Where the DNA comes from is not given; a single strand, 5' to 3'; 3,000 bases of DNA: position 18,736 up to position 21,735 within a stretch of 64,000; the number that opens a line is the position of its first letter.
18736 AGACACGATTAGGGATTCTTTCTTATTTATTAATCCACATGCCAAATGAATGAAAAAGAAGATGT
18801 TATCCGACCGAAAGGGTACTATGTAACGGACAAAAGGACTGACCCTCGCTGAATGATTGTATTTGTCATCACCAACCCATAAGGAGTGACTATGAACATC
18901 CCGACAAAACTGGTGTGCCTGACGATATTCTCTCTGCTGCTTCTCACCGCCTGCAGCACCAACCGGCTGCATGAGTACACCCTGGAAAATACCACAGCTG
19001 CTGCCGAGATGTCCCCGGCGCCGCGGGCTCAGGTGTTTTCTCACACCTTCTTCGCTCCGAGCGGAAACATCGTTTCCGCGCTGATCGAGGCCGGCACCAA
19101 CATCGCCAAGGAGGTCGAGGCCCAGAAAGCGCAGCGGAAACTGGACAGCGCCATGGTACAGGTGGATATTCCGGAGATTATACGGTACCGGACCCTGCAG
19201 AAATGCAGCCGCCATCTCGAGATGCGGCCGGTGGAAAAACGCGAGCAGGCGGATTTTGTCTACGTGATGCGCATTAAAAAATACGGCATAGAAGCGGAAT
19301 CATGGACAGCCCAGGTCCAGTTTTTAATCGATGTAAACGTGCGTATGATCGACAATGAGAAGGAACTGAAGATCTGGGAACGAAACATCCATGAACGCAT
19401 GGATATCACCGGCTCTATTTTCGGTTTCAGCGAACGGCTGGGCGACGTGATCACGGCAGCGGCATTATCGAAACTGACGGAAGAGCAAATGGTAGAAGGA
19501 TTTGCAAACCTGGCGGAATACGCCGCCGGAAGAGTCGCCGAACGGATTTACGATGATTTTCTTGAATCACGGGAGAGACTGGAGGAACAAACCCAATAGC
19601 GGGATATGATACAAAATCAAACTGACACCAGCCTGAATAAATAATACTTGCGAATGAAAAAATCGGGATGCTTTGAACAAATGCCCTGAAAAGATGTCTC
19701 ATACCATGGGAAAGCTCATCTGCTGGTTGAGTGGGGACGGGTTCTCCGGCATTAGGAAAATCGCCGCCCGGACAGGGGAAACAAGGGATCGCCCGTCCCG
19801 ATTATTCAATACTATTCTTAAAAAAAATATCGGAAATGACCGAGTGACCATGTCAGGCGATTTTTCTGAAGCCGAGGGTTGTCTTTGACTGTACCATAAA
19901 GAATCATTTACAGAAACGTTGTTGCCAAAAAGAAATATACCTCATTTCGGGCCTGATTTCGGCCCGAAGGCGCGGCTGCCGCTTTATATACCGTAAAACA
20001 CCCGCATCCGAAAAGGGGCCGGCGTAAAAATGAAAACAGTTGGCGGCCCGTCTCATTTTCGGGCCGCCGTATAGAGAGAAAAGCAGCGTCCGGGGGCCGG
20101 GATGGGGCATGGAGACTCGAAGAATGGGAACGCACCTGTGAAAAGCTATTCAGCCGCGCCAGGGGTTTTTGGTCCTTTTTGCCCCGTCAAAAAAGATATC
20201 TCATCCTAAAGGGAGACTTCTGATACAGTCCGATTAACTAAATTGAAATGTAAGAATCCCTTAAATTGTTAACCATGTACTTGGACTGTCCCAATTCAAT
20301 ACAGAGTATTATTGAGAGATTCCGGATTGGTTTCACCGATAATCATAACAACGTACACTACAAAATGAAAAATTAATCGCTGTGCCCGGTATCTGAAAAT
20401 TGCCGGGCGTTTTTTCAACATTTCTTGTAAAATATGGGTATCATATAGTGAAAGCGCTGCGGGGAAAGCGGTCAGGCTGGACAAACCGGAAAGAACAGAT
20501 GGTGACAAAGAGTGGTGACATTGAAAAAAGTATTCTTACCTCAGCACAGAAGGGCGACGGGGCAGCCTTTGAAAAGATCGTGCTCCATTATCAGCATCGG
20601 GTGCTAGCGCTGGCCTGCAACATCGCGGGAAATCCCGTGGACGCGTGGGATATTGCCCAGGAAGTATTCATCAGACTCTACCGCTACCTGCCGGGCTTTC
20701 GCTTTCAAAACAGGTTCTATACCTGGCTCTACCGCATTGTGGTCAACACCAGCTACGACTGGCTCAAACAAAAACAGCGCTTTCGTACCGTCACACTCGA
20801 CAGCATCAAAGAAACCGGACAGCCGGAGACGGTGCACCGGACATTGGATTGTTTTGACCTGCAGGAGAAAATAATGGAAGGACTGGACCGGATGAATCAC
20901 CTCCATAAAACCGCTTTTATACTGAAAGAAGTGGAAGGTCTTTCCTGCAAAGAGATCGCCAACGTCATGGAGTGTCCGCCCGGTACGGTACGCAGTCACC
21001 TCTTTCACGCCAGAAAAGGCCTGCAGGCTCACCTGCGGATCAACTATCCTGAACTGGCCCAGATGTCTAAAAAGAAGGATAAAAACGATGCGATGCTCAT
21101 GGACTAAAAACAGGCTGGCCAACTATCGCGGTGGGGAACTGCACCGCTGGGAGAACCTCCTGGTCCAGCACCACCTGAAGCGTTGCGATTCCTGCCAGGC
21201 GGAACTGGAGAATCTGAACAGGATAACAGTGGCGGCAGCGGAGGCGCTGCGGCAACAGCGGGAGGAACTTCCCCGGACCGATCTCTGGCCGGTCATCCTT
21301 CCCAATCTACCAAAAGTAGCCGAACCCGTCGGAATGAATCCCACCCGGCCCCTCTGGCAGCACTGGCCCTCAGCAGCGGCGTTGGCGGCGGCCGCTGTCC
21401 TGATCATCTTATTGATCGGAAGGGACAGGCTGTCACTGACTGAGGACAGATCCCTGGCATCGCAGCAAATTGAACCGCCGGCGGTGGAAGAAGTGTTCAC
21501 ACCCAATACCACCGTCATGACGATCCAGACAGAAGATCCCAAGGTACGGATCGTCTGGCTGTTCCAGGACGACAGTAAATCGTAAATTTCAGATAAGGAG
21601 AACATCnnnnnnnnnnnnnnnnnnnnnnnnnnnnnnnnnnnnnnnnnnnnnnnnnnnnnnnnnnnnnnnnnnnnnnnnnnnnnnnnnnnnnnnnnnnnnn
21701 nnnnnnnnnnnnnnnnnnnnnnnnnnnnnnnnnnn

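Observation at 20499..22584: ECF sigma / zf-HC2 anti-sigma module coupled to a 325-aa CarboxypepD_reg + secretin-N mini-secretin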

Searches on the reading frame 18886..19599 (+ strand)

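Call 3: search_protein_families(library=pfam, proteins=[window:18886-19599:+], max_evalue=1)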
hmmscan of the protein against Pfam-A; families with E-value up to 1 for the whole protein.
window:18886-19599:+ (237 aa): 0 families

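Call 4: search_protein_families(library=ncbifam, proteins=[window:18886-19599:+], max_evalue=1)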
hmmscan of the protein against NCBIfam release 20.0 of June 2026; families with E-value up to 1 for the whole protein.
window:18886-19599:+ (237 aa): 2 families
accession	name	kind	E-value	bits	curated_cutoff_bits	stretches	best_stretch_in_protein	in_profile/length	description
NF058647.1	lipo_LytA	equivalog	0.071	13.3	110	1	8-34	3-29/107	acidic lipoprotein LytA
NF041193.1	lipo_SP0191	subfamily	0.089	12.8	75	1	8-57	3-58/190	SP0191 family lipoprotein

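Call 90: search_protein_families(library=pfam, proteins=[window:18886-19599:+], max_evalue=0.01)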
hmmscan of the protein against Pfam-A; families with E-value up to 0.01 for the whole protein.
window:18886-19599:+ (237 aa): 0 families

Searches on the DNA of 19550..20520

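Call 80: search_rna_families(source=window, start=19550, end=20520, threshold=evalue, max_evalue=1)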
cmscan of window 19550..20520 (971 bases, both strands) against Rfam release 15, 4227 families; matches with E-value up to 1: 0.
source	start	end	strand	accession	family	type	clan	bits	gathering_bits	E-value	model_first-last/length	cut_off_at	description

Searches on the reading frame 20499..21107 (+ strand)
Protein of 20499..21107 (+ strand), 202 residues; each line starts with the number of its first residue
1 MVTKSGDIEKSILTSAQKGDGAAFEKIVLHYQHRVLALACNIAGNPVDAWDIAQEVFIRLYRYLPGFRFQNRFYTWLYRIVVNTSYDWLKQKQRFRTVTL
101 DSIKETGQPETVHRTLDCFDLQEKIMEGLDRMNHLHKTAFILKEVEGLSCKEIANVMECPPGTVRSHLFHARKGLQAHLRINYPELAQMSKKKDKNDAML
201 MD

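Call 3: search_protein_families(library=pfam, proteins=[window:20499-21107:+], max_evalue=1)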
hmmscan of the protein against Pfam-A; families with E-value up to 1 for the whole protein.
window:20499-21107:+ (202 aa): 12 families
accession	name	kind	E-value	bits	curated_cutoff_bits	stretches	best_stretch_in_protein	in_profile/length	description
PF04542.20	Sigma70_r2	-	1.4e-15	57.3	24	1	28-94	2-70/71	Sigma-70 region 2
PF08281.18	Sigma70_r4_2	-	1.7e-11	44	25.7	1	123-173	2-52/54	Sigma-70, region 4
PF07638.17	Sigma70_ECF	-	2e-05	25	21.1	1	11-180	6-184/185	ECF sigma factor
PF04545.22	Sigma70_r4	-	0.00029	20.7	24.1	1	129-176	2-49/50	Sigma-70, region 4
PF00196.25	GerE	-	0.00032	20.7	23.5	1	145-180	15-50/57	Bacterial regulatory proteins, luxR family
PF12840.13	HTH_20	-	0.0012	19.2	27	1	141-168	9-39/51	Helix-turn-helix domain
PF22233.2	PhyR_sigma-like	-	0.0022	18.2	27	1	131-171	3-43/50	Response regulator PhyR, sigma-like domain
PF12645.13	HTH_16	-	0.0036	17.8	22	1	11-40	2-31/65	Helix-turn-helix domain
PF14493.12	HTH_40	-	0.025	15.3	27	1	146-173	11-38/89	Helix-turn-helix domain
PF13384.12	HTH_23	-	0.059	13.7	24.6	1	143-168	13-37/50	Homeodomain-like domain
PF15978.11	TnsD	-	0.063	12.7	32.4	1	134-169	186-221/355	Tn7-like transposition protein D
PF03444.21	HrcA_DNA-bdg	-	0.23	11.6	21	1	147-169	23-45/79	Winged helix-turn-helix transcription repressor, HrcA DNA-binding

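Call 4: search_protein_families(library=ncbifam, proteins=[window:20499-21107:+], max_evalue=1)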
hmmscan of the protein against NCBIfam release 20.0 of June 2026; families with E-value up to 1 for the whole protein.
window:20499-21107:+ (202 aa): 97 families (the best 25 are shown)
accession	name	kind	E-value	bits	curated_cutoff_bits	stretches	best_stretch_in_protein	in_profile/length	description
TIGR02939.1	RpoE_Sigma70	equivalog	1.1e-39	136.4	236.15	1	6-180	4-187/190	RNA polymerase sigma factor RpoE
NF009171.0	PRK12518.1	equivalog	6.4e-34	117.4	208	1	6-180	11-185/191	RNA polymerase sigma factor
NF004113.0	PRK05602.1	equivalog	9.6e-29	100.5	208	1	4-181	27-203/211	RNA polymerase sigma factor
NF007223.0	PRK09641.1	equivalog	5.8e-28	98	209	1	9-180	5-185/187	RNA polymerase sigma factor SigW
NF008888.0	PRK11922.1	equivalog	1.6e-27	96.6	204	1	8-180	16-197/231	RNA polymerase sigma factor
NF007225.0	PRK09643.1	equivalog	5e-27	94.9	190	1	9-189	14-192/204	RNA polymerase sigma factor SigM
TIGR02948.1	SigW_bacill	equivalog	1.6e-25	90.2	243.1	1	8-180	4-185/187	RNA polymerase sigma factor SigW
TIGR02985.1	Sig70_bacteroi1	subfamily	7.9e-25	87.9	126.4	1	23-179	2-162/162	RNA polymerase sigma-70 factor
NF007216.0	PRK09638.1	equivalog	4.3e-24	85.2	194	1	9-178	5-173/180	RNA polymerase sigma factor SigY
NF007229.0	PRK09647.1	equivalog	6e-24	84.6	265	1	16-190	38-213/220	RNA polymerase sigma factor SigE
NF058625.1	sigma_PG0214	equivalog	1.6e-23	83.3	130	1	23-179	5-161/170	GFO_1088 family ECF-type sigma factor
TIGR02937.1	sigma70-ECF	superfamily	6.9e-23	81.1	42.9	1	23-178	2-164/165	sigma-70 family RNA polymerase sigma factor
NF009176.0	PRK12524.1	equivalog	9e-23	81.1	264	1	10-182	14-187/196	RNA polymerase sigma factor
TIGR02954.1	Sig70_famx3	hypoth_equivalog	6e-22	78.2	188.5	1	12-180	6-168/170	RNA polymerase sigma-70 factor, TIGR02954 family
NF009166.1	PRK12513.1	equivalog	7.4e-22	78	206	1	10-179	10-186/193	RNA polymerase sigma factor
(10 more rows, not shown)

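Call 62: list_cluster_members(proteins=[P0001, window:20499-21104:+, window:21088-21582:+, P0155, P0021, P0110, P0002])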
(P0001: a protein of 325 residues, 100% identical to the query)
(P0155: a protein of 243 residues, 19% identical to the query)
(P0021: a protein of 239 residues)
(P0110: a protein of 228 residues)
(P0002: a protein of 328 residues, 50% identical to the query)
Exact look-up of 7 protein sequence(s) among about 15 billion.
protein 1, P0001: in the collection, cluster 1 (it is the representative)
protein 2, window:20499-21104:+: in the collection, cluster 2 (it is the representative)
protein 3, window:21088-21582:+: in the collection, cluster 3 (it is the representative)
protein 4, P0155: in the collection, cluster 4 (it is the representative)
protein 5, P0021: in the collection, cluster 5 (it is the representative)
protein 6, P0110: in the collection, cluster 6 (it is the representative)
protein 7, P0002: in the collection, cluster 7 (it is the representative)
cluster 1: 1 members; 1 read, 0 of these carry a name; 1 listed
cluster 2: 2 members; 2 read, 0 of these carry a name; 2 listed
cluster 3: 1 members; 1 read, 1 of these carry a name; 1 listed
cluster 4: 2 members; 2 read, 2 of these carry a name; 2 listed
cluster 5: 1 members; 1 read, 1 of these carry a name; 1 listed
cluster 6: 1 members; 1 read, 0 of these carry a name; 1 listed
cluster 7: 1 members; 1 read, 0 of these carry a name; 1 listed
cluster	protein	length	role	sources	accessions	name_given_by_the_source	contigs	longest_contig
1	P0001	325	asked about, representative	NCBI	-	-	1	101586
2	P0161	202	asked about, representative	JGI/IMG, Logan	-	-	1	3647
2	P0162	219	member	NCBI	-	-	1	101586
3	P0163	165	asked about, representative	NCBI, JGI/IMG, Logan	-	anti-sigma factor RsiW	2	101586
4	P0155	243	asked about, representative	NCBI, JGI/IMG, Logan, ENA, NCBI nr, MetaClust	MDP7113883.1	MAG: hypothetical protein QGH45_18075 [Myxococcota bacterium] | hypothetical protein [Myxococcota bacterium] | \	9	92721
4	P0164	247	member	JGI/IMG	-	hypothetical protein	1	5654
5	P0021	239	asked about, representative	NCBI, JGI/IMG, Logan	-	hypothetical protein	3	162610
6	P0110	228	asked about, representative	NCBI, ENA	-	-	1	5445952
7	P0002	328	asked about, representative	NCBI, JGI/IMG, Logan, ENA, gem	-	-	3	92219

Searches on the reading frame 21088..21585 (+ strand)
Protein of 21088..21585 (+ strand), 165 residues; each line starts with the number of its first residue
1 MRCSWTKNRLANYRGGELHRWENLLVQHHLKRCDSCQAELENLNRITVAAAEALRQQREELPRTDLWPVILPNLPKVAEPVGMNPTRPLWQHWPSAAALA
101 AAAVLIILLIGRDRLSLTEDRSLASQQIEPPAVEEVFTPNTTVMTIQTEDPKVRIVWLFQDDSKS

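Call 3: search_protein_families(library=pfam, proteins=[window:21088-21585:+], max_evalue=1)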
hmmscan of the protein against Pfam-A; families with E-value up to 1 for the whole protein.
window:21088-21585:+ (165 aa): 1 family
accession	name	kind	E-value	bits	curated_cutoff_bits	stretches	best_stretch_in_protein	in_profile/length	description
PF13490.11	zf-HC2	-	0.00026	21.5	22.2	1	3-37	1-35/35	Putative zinc-finger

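Call 4: search_protein_families(library=ncbifam, proteins=[window:21088-21585:+], max_evalue=1)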
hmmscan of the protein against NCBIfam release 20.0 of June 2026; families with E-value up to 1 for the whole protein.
window:21088-21585:+ (165 aa): 6 families
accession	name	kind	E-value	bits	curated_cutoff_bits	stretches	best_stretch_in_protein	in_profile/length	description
NF052375.1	antisigma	equivalog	1.8e-10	41.2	100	1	11-161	3-147/217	anti-sigma factor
TIGR02451.1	anti_sig_ChrR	subfamily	0.0005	19.9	124.5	1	7-71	5-62/216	ChrR family anti-sigma-E factor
NF041468.1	anti_sig_RseA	equivalog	0.0028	17.8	165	1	9-56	43-86/135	anti-sigma E factor RseA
NF010501.0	PRK13920.1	subfamily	0.01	15.5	225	1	10-148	8-127/213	putative anti-sigmaE protein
TIGR03988.1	antisig_RsrA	equivalog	0.037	14.1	62.5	1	3-41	2-40/77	mycothiol system anti-sigma-R factor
NF052368.1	antisigmaE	subfamily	0.69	9.8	50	1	2-37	3-38/48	anti-sigma factor family protein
